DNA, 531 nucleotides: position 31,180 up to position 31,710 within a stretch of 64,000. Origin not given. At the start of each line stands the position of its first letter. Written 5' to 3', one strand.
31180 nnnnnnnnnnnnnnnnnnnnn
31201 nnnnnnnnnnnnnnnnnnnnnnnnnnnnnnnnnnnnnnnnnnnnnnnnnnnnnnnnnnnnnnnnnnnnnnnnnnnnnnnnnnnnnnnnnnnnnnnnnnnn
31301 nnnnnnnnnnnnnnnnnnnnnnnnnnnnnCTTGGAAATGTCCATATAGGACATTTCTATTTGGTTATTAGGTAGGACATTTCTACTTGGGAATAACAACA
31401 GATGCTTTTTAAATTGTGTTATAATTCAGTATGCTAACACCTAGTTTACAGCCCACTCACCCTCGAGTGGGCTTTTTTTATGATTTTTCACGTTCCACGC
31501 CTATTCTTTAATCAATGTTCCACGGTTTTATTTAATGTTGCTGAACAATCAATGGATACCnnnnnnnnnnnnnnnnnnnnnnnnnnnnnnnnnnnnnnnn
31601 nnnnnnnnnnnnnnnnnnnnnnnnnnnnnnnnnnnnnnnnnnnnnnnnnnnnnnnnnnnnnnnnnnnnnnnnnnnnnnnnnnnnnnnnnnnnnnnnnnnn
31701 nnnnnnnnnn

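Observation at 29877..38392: IS1202-group (ISAjo2-like) copies sit 5–6 bp from the XerC arm of pdif sites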

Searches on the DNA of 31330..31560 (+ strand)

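Call 63: search_dna_similar(query=window:31330-31560:+, collection=plasmids, mode=near, max_rows=25)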
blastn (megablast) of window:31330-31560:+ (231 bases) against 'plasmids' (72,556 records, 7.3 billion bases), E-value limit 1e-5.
Records with a match: 283; places in all: 401; records where one place covers at least 80% of the query: 22.
Best place of each record, by identity: >=99% 32; 95-99% 83; 90-95% 61; 80-90% 104; 60-80% 3.
By first word of the organism name: Acinetobacter 281; Bacillus 1; Klebsiella 1.
By predicted mobility (MOB-suite, as given by PLSDB): mobilizable 195; non-mobilizable 84; conjugative 4.
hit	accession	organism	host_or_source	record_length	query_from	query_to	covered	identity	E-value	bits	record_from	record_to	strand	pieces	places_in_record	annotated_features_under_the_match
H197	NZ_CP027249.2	Acinetobacter pittii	Homo sapiens,Pure Culture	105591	18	231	93%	93.1%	1e-81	309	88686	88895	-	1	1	none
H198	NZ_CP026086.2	Acinetobacter pittii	Homo sapiens,Pure Culture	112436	18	231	93%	93.1%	1e-81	309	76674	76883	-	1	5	none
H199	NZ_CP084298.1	Acinetobacter baumannii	a feces sample of chicken origin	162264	18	231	93%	93.1%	1e-81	309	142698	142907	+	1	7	none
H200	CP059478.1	Acinetobacter baumannii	Homo sapiens,cell culture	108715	18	231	93%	93.1%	1e-81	309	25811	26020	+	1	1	none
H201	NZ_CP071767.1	Acinetobacter towneri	porcine,cell culture,feces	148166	18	231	93%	93.1%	1e-81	309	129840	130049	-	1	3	none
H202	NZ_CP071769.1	Acinetobacter towneri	porcine,cell culture,feces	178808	18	231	93%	93.1%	1e-81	309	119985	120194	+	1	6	none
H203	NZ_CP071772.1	Acinetobacter towneri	porcine,cell culture,feces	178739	18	231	93%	93.1%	1e-81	309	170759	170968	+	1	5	none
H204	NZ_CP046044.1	Acinetobacter towneri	swine,mixed culture,feces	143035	18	231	93%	93.1%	1e-81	309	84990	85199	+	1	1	none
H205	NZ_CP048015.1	Acinetobacter towneri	pig,single cell,feces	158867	18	231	93%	93.1%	1e-81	309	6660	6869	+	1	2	none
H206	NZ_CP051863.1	Acinetobacter baumannii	Homo sapiens,cell culture,blood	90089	1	228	99%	83.1%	6e-49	200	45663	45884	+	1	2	ISNCY family transposase | hypothetical protein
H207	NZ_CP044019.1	Acinetobacter indicus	cell culture,feces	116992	1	221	96%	80.2%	4e-36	158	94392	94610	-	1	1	ISNCY family transposase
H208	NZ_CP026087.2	Acinetobacter pittii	Homo sapiens,Pure Culture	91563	1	201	87%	82.7%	1e-40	172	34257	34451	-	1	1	ISNCY family transposase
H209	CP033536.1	Acinetobacter pittii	Homo sapiens,Bacterial culture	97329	1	201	87%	82.3%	2e-38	165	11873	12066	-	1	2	ISNCY family transposase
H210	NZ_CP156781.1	Acinetobacter sp. ANC 7933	cattle,whole organism,cattle feces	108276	1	201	87%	80.0%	5e-30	137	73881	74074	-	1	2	ISNCY family transposase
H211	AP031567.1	Acinetobacter towneri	-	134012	1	195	84%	82.2%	8e-38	163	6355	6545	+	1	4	none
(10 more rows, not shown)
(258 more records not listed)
